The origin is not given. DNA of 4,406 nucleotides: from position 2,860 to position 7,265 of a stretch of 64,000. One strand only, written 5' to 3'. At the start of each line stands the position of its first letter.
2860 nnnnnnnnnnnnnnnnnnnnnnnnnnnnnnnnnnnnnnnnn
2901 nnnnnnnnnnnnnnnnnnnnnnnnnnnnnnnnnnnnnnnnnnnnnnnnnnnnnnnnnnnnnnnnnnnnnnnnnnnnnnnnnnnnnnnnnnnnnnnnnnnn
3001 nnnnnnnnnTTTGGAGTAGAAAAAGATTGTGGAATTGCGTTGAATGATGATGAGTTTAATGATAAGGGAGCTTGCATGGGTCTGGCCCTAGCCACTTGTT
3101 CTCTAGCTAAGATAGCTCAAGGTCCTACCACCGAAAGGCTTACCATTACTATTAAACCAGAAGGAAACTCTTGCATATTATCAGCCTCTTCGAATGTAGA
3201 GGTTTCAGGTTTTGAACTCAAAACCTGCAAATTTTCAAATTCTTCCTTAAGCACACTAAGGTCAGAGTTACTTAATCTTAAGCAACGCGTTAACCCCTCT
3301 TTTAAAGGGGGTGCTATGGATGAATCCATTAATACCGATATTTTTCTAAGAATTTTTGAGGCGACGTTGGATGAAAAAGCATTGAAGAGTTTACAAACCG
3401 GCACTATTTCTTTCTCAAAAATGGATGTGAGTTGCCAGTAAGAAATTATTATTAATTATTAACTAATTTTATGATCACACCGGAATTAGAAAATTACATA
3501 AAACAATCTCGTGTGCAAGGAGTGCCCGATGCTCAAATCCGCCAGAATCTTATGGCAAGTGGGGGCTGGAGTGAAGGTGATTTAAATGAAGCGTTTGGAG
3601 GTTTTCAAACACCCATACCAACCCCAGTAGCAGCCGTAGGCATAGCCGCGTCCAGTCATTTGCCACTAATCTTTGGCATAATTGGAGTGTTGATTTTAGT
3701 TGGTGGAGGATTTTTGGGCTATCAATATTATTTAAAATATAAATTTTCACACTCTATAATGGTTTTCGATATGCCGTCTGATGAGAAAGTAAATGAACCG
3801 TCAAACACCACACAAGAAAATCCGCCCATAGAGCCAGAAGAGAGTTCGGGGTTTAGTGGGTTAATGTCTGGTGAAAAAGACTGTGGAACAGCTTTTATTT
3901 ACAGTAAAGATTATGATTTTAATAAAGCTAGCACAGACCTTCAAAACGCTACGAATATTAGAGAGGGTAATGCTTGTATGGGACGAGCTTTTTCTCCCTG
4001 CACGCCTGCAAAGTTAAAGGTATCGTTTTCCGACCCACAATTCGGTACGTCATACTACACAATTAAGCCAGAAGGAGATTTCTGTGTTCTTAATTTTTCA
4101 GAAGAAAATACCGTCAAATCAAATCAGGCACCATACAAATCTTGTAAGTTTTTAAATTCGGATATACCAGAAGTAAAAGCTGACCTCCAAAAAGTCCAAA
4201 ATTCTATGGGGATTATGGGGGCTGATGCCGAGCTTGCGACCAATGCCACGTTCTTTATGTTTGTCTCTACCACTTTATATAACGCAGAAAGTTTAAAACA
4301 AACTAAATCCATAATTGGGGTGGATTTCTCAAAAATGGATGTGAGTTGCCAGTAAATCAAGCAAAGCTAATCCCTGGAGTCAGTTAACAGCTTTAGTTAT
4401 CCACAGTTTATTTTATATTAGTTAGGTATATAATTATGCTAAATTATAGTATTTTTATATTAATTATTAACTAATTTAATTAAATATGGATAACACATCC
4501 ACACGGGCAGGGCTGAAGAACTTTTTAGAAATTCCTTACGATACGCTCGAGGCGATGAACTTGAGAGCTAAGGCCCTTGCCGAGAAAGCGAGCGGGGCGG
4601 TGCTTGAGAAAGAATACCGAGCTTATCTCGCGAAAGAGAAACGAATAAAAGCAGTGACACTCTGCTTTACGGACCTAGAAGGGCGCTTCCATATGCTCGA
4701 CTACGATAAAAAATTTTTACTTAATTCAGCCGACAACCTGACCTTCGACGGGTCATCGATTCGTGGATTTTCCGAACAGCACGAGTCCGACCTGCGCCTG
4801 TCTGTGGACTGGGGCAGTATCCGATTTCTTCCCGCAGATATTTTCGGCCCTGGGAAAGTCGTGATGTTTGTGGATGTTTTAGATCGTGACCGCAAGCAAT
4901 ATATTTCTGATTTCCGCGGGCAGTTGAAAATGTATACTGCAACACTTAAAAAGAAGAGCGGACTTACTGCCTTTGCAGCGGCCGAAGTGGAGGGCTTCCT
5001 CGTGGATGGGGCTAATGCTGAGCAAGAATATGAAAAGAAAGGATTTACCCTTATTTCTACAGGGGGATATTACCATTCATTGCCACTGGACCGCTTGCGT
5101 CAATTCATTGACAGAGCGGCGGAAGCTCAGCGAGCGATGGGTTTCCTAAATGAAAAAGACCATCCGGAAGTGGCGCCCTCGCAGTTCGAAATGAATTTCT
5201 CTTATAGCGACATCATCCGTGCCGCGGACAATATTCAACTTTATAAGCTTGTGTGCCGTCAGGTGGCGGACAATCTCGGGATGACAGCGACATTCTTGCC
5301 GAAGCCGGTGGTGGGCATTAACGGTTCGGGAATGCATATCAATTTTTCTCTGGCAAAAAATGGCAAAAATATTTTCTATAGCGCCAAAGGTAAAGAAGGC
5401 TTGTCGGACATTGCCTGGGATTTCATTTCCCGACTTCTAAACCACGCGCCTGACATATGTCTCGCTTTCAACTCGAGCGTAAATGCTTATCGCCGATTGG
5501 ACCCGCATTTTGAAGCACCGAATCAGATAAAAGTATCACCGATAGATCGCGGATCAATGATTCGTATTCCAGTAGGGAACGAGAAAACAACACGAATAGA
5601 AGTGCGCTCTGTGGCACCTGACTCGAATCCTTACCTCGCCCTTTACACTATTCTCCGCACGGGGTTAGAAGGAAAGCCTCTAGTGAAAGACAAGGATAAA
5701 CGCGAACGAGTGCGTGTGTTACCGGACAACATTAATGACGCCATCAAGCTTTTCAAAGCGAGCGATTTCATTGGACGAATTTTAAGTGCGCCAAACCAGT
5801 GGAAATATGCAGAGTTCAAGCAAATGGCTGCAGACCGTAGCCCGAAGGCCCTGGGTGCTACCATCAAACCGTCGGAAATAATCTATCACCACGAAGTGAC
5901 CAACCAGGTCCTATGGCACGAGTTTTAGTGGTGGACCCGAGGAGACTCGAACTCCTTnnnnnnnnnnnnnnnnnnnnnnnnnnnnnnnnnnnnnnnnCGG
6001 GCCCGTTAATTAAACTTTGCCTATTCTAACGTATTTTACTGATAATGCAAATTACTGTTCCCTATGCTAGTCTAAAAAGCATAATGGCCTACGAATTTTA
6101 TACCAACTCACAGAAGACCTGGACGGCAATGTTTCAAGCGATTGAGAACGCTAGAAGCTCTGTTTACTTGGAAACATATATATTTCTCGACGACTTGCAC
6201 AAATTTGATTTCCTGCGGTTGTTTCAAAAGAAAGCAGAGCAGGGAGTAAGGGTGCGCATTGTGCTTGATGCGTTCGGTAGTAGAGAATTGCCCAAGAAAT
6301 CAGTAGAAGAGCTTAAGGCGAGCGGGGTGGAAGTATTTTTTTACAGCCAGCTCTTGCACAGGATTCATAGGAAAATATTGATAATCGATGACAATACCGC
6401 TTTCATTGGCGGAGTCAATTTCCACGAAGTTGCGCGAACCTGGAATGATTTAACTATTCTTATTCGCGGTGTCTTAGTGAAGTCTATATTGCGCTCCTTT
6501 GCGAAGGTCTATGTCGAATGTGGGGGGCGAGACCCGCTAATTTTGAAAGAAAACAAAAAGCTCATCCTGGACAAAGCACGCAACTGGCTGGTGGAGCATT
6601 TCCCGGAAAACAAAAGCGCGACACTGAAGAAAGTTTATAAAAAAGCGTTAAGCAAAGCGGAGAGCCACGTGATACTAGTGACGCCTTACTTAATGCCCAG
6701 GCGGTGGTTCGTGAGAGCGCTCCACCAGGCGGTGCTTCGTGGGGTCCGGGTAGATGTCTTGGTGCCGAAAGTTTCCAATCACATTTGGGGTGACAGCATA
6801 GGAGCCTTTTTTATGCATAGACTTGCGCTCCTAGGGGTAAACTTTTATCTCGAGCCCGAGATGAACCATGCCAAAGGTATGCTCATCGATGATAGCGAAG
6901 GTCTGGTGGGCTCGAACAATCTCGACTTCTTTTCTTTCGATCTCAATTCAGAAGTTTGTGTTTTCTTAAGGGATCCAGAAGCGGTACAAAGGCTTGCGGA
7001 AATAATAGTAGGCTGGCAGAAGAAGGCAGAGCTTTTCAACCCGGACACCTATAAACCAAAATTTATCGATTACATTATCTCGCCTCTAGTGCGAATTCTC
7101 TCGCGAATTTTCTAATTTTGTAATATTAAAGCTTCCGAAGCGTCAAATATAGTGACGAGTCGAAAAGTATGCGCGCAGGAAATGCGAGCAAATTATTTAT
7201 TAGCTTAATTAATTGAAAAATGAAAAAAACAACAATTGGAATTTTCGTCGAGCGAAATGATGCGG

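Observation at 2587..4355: Tandemly duplicated signal-anchored surface proteins sharing a conserved ~40-aa N-terminal cytoplasmic module and a six-Cys ectodomain ending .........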

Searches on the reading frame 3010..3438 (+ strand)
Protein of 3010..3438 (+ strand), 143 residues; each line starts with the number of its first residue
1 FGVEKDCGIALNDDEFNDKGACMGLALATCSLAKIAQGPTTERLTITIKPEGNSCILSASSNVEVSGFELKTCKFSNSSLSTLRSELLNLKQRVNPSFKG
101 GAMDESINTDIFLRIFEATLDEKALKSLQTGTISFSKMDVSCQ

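Call 45: search_protein_families(library=pfam, alignment_id=A6, max_evalue=1)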
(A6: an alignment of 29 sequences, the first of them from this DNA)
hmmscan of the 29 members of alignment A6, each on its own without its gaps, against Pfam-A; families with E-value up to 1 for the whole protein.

A. member 1, seq(143 aa): 2 families
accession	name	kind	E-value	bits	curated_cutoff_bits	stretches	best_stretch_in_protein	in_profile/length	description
PF07500.19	TFIIS_M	-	0.03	15.2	29.2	1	55-127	29-101/114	Transcription factor S-II (TFIIS), central domain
PF09013.15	YopH_N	-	0.063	13.9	25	1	51-91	71-111/123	YopH, N-terminal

B. families by the number of members that match (of 29 scanned): 10 families
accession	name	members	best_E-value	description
PF13685.12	Fe-ADH_2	1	0.026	Iron-containing alcohol dehydrogenase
PF07500.19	TFIIS_M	1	0.03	Transcription factor S-II (TFIIS), central domain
PF24559.1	UBA_RAD5A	1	0.054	DNA repair protein RAD5A UBA domain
PF09013.15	YopH_N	1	0.063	YopH, N-terminal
PF11205.13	DUF2987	1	0.094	Protein of unknown function (DUF2987)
PF18897.5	Gp3-like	1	0.13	Recombination directionality factor-like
PF19754.4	DUF6241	1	0.15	Family of unknown function (DUF6241)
PF08298.17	AAA_PrkA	1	0.16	PrkA AAA domain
PF08745.17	PIN_5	1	0.22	PINc domain ribonuclease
PF24003.1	DUF7319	1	0.33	Domain of unknown function (DUF7319)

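Call 48: predict_structure(alignment_id=A6)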
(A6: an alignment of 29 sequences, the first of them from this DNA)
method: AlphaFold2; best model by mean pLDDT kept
length: 143 residues; sequences in the alignment: 29
mean_pLDDT: 87.3   pTM: 0.78
mean pLDDT of the five models: 87.3, 86.6, 86.4, 85.8, 77.3
residues with pLDDT >= 90: 63; 70-90: 71; 50-70: 9; < 50: 0
segments of 3 or more residues with pLDDT < 50: none
pLDDT, mean of each block of 10 residues (from residue 1): 90 92 94 94 93 95 84 91 88 85 86 86 73 72 88
secondary structure, 60 per line:
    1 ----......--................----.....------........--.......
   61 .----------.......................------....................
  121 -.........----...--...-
elements in order: E5-10 H13-28 E33-37 E44-51 E54-61 E72-76 H77-94 H101-120 H122-130 E140-142

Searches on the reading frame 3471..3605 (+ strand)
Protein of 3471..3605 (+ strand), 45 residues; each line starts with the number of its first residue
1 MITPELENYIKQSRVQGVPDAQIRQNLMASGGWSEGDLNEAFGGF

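Call 7: search_protein_families(library=pfam, proteins=[window:3471-3605:+], max_evalue=10)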
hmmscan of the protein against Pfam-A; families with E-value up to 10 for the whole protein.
seq(45 aa): 0 families

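Call 39: find_related_loci(query=A5, collection=genome_contigs, flank=3000)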
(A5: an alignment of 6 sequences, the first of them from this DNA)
Query A5 (45 aa) in genome_contigs; peptide patterns used: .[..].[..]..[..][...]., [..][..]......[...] (x = any residue, [..] = any of these).
43 stretches matched a pattern; 5 encode a relative of the query (tblastn E <= 1e-3); 5 distinct loci.
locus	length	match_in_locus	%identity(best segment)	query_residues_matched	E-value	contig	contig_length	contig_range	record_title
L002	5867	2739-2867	79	1-43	1e-22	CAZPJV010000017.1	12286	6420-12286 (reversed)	MAG TPA_asm: uncultured Candidatus Saccharibacteria bacterium isolate binchicken_co251_138 genome assembly, contig: NODE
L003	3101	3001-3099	94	1-33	2e-18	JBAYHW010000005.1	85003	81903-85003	MAG: Candidatus Paceibacterota bacterium isolate SO_2016_GW1_159 scaffold00635_OW334_2016, whole genome shotgun sequence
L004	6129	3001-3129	57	1-44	3e-14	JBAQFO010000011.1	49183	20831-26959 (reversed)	MAG: Minisyncoccia bacterium isolate MFD12003_ilm_asm_bin26 k127_61382, whole genome shotgun sequence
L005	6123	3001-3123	40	1-42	3e-7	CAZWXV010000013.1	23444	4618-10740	MAG TPA_asm: uncultured Candidatus Saccharibacteria bacterium isolate SRP050083_co1_472 genome assembly, contig: NODE_83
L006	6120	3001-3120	40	1-42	2e-5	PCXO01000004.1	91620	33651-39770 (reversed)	MAG: Candidatus Yanofskybacteria bacterium CG10_big_fil_rev_8_21_14_0_10_46_23 CG10_8_21_14_0.10_scaffold_310_c, whole g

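Call 71: find_related_loci(query=A5, collection=metagenome_contigs, flank=10000)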
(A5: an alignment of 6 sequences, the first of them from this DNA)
Query A5 (45 aa) in metagenome_contigs; peptide patterns used: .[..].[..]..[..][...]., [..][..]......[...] (x = any residue, [..] = any of these).
79 stretches matched a pattern; 13 encode a relative of the query (tblastn E <= 1e-3); 13 distinct loci.
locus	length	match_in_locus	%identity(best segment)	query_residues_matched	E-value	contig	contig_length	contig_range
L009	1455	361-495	84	1-45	3e-24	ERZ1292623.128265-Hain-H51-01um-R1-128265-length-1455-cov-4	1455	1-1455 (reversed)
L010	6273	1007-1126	78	1-41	3e-18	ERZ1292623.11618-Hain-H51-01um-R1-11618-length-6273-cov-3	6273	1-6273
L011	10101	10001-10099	94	1-33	7e-18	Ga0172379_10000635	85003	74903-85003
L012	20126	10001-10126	65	1-43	8e-15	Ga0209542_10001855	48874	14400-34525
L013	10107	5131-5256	63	1-43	2e-14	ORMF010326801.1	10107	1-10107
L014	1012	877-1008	51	1-45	4e-13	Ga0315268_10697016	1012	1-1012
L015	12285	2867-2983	58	4-43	1e-12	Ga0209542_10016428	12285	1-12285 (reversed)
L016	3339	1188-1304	55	4-43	1e-11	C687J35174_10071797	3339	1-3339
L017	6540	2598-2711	54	5-43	8e-11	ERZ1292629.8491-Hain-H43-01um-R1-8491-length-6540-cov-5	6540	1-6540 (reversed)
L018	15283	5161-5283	40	1-42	1e-6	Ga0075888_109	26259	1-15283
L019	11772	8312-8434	40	1-42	1e-6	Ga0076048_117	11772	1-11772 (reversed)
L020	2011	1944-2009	68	1-22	3e-6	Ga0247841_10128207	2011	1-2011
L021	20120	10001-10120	40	1-42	7e-5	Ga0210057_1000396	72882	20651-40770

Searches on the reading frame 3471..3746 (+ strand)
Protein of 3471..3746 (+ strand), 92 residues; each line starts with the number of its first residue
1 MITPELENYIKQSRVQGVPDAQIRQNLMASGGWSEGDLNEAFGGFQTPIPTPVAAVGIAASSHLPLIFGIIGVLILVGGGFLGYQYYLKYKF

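Call 81: search_dna_similar(query=window:3471-3746:+, collection=phages, mode=protein, max_evalue=0.01, max_rows=10)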
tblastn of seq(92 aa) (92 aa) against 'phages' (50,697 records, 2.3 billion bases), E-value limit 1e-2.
No match.

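Call 82: search_dna_similar(query=window:3471-3746:+, collection=plasmids, mode=protein, max_evalue=0.01, max_rows=10)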
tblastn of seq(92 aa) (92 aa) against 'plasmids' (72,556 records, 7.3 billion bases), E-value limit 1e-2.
No match.

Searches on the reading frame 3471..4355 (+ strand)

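Call 7: search_protein_families(library=pfam, proteins=[window:3471-4355:+], max_evalue=10)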
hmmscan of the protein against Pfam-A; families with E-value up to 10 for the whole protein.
window:3471-4355:+ (294 aa): 2 families
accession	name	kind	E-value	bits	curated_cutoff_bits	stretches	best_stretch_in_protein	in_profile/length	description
PF14155.11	DUF4307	-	0.069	13.5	27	1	64-108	5-49/111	Domain of unknown function (DUF4307)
PF24559.1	UBA_RAD5A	-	0.13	12.2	27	1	272-291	3-22/45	DNA repair protein RAD5A UBA domain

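Call 8: search_protein_families(library=ncbifam, proteins=[window:3471-4355:+], max_evalue=10)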
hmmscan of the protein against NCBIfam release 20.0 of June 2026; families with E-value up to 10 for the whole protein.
window:3471-4355:+ (294 aa): 1 family
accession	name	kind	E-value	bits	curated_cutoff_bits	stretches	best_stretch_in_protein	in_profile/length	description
NF033158.1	Myrrcad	domain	0.33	10.5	33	1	61-89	2-31/36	MyrrCad domain-containing protein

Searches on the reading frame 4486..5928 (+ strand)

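Call 46: search_protein_families(library=pfam, proteins=[window:4486-5928:+], max_evalue=0.0001)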
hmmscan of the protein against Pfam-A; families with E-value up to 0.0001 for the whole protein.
window:4486-5928:+ (480 aa): 2 families
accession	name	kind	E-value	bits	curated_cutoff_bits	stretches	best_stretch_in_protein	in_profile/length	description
PF00120.29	Gln-synt_C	-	4e-73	246.9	24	1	144-449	5-329/344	Glutamine synthetase, catalytic domain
PF03951.24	Gln-synt_N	-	2.6e-11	43.4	33.4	1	54-133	2-81/82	Glutamine synthetase, beta-Grasp domain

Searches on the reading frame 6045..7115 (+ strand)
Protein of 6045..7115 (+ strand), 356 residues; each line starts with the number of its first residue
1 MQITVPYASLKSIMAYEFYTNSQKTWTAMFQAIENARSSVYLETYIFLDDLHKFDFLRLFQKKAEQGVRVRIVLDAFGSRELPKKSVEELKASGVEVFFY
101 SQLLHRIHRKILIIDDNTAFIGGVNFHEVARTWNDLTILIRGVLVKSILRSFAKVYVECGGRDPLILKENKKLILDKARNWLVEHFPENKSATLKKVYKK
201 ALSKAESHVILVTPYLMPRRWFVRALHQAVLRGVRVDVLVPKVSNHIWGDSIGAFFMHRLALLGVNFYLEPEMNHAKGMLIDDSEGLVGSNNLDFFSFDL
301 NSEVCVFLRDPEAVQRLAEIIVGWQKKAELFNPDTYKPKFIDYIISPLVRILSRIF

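Call 46: search_protein_families(library=pfam, proteins=[window:6045-7115:+], max_evalue=0.0001)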
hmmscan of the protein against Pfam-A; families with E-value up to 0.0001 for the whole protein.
window:6045-7115:+ (356 aa): 2 families
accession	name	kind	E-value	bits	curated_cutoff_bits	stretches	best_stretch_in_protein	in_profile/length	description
PF13091.12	PLDc_2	-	1.2e-40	138.9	27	2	199-320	2-127/132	PLD-like domain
PF00614.28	PLDc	-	1.1e-10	41.5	21.9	1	107-126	5-24/28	Phospholipase D Active site motif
